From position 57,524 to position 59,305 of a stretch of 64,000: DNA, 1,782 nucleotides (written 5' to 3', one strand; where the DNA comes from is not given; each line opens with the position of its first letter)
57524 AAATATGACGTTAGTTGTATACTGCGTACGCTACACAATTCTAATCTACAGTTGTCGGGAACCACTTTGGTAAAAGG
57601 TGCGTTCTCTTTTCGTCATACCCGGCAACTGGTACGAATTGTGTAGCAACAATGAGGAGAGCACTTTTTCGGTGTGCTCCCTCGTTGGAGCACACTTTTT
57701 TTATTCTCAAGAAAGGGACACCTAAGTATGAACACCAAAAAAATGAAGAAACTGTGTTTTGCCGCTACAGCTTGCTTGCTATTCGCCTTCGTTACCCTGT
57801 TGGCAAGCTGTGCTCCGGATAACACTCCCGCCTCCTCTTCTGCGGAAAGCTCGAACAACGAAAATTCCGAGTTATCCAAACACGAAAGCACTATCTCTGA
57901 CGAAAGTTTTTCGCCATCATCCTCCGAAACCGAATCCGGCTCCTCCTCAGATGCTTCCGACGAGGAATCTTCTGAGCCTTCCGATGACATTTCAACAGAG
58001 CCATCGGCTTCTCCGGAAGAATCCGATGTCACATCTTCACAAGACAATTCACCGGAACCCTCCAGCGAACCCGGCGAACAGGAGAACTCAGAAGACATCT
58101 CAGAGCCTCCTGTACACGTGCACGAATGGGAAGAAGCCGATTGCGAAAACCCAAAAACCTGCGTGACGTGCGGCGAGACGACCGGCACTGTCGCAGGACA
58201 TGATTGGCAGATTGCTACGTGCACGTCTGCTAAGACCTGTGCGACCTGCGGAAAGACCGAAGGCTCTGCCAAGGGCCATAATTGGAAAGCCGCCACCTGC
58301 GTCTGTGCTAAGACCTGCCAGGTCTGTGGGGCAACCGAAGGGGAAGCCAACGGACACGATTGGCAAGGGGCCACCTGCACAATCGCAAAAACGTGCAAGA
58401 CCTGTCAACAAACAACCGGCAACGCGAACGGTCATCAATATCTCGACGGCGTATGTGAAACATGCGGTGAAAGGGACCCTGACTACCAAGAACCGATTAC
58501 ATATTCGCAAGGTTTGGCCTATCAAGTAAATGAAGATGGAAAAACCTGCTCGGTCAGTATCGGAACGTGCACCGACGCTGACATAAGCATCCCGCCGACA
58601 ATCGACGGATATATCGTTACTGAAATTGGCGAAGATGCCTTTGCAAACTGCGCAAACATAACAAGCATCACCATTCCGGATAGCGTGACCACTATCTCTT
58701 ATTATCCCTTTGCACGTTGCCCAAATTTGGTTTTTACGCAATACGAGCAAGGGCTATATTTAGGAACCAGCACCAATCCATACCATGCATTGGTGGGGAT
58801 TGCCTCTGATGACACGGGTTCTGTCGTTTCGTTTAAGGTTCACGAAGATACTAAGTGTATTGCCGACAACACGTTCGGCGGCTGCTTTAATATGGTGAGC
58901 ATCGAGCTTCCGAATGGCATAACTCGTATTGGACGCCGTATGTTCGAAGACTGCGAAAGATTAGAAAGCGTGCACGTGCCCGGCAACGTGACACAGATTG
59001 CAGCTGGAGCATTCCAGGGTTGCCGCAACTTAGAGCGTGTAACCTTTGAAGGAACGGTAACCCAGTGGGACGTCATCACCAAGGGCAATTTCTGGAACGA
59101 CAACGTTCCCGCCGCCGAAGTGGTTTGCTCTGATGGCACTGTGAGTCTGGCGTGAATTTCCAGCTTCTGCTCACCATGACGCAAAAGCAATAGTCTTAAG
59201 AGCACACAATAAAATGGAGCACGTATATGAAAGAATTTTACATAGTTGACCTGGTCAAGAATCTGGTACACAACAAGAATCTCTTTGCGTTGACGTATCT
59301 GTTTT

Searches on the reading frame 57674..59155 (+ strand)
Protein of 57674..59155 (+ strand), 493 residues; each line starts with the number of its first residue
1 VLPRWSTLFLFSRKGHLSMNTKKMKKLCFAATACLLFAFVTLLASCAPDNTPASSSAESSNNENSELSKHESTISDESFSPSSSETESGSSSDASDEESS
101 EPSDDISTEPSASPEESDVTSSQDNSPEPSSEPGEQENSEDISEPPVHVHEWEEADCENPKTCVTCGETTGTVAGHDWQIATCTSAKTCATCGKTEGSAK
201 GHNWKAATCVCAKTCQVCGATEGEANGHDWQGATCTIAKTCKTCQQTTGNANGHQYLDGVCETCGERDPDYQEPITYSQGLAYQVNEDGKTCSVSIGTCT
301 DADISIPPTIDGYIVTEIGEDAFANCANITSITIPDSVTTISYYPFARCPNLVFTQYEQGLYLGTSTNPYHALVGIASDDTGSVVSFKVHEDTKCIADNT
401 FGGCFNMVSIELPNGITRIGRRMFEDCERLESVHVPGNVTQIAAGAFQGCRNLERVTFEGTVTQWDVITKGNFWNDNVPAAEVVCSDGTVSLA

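Call 5: search_protein_families(library=pfam, proteins=[window:57674-59155:+], max_evalue=0.01)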
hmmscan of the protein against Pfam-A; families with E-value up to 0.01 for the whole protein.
window:57674-59155:+ (493 aa): 2 families
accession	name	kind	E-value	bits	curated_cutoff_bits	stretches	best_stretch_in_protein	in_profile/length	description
PF13306.12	LRR_5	-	8.4e-29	100.5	27.7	2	383-464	12-92/127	BspA type Leucine rich repeat region (6 copies)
PF13855.12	LRR_8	-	0.0067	16.6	27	0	414-455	11-53/61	Leucine rich repeat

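Call 13: search_protein_families(library=ncbifam, proteins=[window:57674-59155:+], max_evalue=0.01)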
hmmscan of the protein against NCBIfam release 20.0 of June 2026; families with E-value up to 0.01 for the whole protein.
window:57674-59155:+ (493 aa): 1 family
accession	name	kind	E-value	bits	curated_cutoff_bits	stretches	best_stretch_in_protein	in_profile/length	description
NF047961.1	adhesin_HupY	equivalog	3.7e-09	35.2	1250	1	311-348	195-230/978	leucine-rich repeat adhesin HupY/LrrG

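Call 14: search_protein_families(library=padloc, proteins=[window:57674-59155:+], max_evalue=0.01)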
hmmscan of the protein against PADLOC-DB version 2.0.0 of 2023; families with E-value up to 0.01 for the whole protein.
window:57674-59155:+ (493 aa): 1 family
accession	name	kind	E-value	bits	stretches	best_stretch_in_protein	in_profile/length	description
PDLC03999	PD-Lambda-5_A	-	0.00095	15.9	1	17-141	215-337/493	-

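Call 15: search_protein_families(library=phrogs, proteins=[window:57674-59155:+], max_evalue=0.01)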
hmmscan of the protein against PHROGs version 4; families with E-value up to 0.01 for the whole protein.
window:57674-59155:+ (493 aa): 2 families
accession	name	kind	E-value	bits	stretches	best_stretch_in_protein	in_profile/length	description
phrog_35892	-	unknown function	7.4e-21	74.5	2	393-464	542-613/1181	-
phrog_18805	-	unknown function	2.5e-20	73.7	1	315-477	267-424/457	-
